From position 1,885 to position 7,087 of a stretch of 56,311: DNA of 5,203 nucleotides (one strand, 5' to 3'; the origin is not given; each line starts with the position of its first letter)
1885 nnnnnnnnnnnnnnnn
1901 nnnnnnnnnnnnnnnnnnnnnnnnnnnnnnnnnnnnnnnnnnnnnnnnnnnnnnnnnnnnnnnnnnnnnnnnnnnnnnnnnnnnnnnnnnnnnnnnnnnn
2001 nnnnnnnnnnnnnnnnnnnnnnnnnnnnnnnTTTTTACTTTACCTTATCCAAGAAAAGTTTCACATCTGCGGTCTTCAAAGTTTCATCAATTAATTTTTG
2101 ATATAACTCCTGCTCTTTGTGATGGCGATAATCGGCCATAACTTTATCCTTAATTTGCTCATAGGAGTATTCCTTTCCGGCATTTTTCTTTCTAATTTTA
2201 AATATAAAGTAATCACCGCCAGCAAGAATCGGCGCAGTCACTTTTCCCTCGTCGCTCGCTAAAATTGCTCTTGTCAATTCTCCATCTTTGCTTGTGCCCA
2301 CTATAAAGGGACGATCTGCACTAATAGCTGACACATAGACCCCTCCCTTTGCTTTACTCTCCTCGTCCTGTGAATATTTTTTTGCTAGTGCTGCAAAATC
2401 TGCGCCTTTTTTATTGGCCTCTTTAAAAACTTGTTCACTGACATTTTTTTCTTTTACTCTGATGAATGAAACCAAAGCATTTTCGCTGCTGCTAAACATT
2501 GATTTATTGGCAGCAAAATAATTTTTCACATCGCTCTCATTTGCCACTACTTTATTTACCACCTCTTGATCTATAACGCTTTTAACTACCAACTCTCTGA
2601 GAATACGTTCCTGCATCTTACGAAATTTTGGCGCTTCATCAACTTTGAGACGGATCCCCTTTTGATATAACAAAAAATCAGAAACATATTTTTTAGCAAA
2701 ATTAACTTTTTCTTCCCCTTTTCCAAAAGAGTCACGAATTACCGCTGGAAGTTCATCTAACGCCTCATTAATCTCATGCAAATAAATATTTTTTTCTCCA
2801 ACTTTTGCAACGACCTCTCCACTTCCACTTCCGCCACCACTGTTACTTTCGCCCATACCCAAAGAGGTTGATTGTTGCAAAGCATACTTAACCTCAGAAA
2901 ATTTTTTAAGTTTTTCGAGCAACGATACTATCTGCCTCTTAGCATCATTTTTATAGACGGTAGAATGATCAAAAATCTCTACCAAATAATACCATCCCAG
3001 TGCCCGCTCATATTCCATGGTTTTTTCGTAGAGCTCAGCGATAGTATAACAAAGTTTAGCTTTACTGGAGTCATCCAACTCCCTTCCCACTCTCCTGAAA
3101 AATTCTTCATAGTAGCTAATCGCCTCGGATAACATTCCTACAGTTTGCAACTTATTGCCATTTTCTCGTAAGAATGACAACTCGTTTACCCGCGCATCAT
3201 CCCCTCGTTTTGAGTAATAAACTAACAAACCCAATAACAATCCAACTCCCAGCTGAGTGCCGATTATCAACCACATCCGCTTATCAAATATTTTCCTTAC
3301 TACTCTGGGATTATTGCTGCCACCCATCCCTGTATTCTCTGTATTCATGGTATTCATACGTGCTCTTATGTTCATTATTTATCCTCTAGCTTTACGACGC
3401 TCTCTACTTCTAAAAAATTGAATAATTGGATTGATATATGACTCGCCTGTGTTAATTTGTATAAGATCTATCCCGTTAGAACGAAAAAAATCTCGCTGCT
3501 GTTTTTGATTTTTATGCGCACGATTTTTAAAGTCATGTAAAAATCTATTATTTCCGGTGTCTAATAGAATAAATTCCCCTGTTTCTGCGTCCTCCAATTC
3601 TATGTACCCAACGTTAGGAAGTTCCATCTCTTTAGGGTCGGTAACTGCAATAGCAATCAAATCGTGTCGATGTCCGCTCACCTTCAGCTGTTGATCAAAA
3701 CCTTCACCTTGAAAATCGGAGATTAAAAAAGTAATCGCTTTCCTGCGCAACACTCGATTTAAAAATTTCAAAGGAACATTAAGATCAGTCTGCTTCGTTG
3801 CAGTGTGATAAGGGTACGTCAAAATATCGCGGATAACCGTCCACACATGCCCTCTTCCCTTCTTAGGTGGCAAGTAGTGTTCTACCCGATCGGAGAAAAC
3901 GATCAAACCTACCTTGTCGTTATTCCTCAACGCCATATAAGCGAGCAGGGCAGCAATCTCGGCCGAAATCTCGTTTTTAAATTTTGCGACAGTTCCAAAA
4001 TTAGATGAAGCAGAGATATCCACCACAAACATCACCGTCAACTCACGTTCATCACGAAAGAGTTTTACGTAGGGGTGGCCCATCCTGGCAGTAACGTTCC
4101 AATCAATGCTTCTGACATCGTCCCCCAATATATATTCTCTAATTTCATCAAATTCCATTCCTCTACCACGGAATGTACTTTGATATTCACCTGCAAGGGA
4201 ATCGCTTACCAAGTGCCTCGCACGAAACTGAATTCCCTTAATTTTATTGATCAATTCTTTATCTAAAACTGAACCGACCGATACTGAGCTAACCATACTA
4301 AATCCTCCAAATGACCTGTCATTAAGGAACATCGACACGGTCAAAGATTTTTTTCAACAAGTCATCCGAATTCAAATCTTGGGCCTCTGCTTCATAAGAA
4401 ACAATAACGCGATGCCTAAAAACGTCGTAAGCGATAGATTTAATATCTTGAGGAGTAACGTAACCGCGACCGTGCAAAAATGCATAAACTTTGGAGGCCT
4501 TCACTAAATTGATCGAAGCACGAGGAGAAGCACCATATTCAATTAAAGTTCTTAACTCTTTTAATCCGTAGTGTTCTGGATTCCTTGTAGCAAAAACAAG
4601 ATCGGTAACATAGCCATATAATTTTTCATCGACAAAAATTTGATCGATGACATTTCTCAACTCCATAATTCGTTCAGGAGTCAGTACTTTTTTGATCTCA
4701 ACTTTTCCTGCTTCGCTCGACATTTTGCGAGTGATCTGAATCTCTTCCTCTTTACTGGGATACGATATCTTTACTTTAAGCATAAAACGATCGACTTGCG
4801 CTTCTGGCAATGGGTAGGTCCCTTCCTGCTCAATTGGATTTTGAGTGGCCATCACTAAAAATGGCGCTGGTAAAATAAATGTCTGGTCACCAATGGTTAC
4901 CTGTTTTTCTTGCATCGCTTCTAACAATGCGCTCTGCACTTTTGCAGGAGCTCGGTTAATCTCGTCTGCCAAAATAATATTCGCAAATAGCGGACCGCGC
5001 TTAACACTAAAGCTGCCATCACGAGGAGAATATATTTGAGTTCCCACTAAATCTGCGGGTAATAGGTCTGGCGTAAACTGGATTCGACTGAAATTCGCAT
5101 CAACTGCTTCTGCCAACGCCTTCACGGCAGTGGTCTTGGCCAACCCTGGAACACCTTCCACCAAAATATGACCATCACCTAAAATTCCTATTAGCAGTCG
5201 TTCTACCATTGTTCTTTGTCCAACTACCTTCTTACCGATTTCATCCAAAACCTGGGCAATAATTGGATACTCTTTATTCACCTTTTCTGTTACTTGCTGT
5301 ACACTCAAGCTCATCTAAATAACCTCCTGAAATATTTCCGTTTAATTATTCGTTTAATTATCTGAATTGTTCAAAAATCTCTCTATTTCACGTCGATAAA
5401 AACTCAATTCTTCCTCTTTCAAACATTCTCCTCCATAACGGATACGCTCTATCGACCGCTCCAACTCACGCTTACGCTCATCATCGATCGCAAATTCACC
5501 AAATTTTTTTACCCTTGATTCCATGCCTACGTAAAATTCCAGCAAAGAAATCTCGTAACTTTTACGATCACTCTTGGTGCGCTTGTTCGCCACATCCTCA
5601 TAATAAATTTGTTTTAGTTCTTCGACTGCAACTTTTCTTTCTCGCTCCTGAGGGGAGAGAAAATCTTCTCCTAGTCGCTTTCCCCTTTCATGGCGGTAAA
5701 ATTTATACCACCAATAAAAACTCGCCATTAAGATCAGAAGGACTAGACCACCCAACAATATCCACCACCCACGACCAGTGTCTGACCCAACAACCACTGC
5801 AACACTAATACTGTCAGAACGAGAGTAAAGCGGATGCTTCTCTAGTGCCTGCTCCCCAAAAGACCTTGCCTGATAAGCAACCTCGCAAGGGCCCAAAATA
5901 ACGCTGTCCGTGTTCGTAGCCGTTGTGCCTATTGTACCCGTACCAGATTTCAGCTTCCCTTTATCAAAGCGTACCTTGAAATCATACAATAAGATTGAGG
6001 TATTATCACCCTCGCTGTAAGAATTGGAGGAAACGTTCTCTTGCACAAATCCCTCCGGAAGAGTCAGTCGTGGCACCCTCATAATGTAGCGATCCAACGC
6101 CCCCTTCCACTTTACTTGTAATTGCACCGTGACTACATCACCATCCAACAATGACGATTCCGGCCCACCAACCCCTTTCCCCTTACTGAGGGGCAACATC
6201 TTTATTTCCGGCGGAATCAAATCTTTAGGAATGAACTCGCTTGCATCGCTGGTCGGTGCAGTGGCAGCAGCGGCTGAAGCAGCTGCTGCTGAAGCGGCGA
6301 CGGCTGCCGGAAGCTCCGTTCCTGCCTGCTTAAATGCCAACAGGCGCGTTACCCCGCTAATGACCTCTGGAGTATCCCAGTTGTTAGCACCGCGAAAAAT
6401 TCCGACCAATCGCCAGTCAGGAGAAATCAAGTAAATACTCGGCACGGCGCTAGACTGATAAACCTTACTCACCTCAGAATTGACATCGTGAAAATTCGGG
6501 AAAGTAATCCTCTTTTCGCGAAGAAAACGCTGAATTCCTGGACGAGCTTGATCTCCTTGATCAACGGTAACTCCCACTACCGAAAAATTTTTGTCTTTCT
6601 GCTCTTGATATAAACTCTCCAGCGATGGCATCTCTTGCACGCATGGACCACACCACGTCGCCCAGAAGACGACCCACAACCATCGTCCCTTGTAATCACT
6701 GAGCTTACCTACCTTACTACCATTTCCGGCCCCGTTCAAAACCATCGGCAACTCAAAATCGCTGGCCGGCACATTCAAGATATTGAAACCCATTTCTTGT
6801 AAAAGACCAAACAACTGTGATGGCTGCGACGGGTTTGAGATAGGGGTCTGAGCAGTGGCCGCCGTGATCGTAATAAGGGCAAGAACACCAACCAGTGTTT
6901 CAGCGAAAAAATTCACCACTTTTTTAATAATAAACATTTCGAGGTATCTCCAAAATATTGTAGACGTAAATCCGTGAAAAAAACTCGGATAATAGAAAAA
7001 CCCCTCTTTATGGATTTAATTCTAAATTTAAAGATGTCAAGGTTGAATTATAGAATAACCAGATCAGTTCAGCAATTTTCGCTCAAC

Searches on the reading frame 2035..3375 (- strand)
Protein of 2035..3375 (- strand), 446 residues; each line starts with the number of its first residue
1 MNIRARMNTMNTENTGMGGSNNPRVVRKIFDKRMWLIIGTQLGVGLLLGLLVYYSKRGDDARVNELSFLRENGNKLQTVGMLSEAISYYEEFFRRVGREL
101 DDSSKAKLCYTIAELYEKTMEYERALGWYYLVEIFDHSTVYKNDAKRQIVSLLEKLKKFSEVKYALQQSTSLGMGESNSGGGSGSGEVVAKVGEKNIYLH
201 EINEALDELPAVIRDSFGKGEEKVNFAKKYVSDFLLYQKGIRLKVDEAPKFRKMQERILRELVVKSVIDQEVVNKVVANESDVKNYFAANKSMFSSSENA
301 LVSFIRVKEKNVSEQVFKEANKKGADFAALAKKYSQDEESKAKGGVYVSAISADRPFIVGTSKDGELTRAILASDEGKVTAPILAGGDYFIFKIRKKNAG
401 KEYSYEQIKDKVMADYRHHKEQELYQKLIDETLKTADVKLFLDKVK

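Call 14: search_protein_families(library=pfam, proteins=[window:2035-3375:-], max_evalue=0.00001)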
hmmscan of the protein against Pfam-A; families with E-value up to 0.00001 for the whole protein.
window:2035-3375:- (446 aa): 3 families
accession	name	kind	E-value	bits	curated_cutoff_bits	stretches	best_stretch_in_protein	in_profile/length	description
PF13145.12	Rotamase_2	-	6.3e-14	53.3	27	1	280-410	3-121/121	PPIC-type PPIASE domain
PF13616.12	Rotamase_3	-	2.5e-08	34.9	22.5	1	307-394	34-112/116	PPIC-type PPIASE domain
PF00639.27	Rotamase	-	9.6e-08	33.3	21.7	1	314-395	23-96/97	PPIC-type PPIASE domain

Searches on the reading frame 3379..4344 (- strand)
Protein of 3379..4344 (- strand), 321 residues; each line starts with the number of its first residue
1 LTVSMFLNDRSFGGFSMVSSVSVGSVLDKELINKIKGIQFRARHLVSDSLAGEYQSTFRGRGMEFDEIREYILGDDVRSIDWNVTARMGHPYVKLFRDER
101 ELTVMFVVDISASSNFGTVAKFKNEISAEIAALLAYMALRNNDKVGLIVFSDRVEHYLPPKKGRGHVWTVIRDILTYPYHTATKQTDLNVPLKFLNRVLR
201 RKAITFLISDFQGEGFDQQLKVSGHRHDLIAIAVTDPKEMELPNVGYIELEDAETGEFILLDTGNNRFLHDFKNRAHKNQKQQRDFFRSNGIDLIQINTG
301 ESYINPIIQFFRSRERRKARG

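Call 14: search_protein_families(library=pfam, proteins=[window:3379-4344:-], max_evalue=0.00001)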
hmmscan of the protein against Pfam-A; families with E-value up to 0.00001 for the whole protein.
window:3379-4344:- (321 aa): 2 families
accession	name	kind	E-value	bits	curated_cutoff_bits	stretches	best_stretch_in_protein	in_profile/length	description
PF01882.25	DUF58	-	7e-74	248.1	23.4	1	67-281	1-215/216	Protein of unknown function DUF58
PF13519.12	VWA_2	-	4.4e-16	59.9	27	1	104-211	1-106/107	von Willebrand factor type A domain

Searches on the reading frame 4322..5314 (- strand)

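Call 14: search_protein_families(library=pfam, proteins=[window:4322-5314:-], max_evalue=0.00001)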
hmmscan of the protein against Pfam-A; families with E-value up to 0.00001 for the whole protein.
window:4322-5314:- (330 aa): 5 families
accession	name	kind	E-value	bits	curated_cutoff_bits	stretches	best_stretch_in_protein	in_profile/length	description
PF07726.17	AAA_3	-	2e-65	219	27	1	49-179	1-131/131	ATPase family associated with various cellular activities (AAA)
PF17863.7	AAA_lid_2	-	2.8e-20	72.3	22.7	1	256-323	7-74/74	AAA lid domain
PF20030.5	bpMoxR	-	1.6e-16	60.4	27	1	20-190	4-173/205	MoxR domain in the MoxR-vWA-beta-propeller ternary systems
PF07728.20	AAA_5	-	9e-15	55.3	22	1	49-177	1-139/139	AAA domain (dynein-related subfamily)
PF00493.29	MCM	-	1.3e-06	28.1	23.3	1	43-166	53-177/224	MCM P-loop domain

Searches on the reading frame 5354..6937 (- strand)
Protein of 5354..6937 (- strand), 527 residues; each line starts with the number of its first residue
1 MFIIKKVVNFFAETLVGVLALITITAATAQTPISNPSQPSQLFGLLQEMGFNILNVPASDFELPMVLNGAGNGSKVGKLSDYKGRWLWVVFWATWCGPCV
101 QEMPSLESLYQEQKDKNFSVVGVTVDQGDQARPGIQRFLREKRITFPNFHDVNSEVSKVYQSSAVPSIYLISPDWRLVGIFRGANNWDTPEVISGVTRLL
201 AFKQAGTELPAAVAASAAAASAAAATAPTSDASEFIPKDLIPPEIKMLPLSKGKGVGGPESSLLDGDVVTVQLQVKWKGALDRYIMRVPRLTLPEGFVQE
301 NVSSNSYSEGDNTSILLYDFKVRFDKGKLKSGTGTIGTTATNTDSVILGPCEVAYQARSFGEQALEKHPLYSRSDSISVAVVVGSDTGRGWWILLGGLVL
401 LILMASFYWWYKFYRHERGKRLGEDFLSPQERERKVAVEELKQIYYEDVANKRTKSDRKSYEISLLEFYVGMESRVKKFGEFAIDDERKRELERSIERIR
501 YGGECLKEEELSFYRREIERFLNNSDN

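Call 14: search_protein_families(library=pfam, proteins=[window:5354-6937:-], max_evalue=0.00001)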
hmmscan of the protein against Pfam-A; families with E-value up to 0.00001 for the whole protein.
window:5354-6937:- (527 aa): 4 families
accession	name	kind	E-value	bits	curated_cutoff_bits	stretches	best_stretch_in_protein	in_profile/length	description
PF00578.27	AhpC-TSA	-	4.5e-21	75.5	26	1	57-174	4-118/124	AhpC/TSA family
PF08534.16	Redoxin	-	3.6e-17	63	26.6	1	67-188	11-139/148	Redoxin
PF13905.12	Thioredoxin_8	-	2.6e-09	37.7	27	1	87-174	4-91/94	Thioredoxin-like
PF00085.26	Thioredoxin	-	1.1e-06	29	23.5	1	89-128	23-61/103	Thioredoxin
